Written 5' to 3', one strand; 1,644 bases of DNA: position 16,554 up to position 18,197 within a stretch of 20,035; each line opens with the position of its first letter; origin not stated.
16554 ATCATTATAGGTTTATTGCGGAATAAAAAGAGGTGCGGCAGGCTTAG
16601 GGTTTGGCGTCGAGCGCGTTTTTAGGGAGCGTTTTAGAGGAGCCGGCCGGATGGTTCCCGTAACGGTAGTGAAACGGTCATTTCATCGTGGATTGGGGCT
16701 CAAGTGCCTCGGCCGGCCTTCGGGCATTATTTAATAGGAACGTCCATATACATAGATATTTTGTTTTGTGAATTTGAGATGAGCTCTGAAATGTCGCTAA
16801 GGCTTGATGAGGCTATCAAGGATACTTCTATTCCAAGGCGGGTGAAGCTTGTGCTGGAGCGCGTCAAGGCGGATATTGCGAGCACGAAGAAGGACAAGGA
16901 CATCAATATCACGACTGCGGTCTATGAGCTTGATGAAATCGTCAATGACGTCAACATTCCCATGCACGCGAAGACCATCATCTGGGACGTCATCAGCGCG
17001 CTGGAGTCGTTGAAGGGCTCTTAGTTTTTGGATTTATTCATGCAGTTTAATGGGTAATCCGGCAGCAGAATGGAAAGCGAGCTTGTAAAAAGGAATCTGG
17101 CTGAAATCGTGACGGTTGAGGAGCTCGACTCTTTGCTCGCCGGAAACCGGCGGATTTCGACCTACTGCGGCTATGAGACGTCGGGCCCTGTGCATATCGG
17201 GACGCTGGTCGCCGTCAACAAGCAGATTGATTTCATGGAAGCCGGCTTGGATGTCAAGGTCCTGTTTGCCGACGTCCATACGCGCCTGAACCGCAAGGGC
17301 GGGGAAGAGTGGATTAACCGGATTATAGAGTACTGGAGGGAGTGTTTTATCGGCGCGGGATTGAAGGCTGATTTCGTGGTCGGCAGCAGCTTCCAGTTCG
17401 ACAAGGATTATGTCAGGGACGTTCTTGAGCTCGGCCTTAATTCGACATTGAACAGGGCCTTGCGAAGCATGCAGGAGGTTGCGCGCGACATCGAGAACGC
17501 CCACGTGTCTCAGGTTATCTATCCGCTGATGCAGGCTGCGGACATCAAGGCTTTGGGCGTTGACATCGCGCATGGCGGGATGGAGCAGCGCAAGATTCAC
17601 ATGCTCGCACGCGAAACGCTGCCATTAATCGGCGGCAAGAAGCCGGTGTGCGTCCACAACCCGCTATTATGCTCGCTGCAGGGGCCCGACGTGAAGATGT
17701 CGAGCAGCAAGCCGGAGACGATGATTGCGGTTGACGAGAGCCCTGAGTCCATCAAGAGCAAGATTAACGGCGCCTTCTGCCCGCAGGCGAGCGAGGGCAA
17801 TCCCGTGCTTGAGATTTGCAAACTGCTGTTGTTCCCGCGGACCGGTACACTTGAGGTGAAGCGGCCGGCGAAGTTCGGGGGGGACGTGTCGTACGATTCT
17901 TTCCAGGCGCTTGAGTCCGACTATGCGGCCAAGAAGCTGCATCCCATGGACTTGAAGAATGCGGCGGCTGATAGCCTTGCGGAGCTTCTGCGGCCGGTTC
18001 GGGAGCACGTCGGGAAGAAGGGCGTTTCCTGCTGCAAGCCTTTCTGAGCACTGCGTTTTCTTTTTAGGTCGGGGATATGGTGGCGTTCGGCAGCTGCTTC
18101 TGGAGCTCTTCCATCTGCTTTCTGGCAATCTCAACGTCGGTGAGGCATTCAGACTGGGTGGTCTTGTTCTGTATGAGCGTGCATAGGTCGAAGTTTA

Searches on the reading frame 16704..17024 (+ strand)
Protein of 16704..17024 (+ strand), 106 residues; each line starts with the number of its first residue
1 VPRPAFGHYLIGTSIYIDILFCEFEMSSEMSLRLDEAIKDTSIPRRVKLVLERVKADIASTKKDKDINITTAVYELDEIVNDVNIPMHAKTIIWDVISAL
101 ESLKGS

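Call 12: search_protein_families(library=pfam, proteins=[window:16704-17024:+], max_evalue=0.001)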
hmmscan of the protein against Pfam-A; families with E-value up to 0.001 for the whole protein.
window:16704-17024:+ (106 aa): 1 family
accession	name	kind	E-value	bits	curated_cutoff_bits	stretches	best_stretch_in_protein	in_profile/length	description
PF03685.18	UPF0147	-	2.2e-18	66.5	23.6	1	28-102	6-80/81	Uncharacterised protein family (UPF0147)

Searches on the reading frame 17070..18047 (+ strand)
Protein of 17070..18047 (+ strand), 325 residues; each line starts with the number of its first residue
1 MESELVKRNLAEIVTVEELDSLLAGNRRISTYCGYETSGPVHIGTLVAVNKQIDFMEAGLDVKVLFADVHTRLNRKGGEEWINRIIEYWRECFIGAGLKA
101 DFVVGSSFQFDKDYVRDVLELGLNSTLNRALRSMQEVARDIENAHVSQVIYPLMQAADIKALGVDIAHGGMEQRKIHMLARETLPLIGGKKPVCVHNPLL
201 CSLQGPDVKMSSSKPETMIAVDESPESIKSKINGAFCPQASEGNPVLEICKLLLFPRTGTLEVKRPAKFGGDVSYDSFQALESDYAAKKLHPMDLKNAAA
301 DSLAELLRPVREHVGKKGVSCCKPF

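Call 12: search_protein_families(library=pfam, proteins=[window:17070-18047:+], max_evalue=0.001)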
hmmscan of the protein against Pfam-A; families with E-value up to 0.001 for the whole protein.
window:17070-18047:+ (325 aa): 1 family
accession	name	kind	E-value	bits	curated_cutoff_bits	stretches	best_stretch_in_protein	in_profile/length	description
PF00579.31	tRNA-synt_1b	-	1.8e-40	139.6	21.1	1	26-307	3-291/292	tRNA synthetases class I (W and Y)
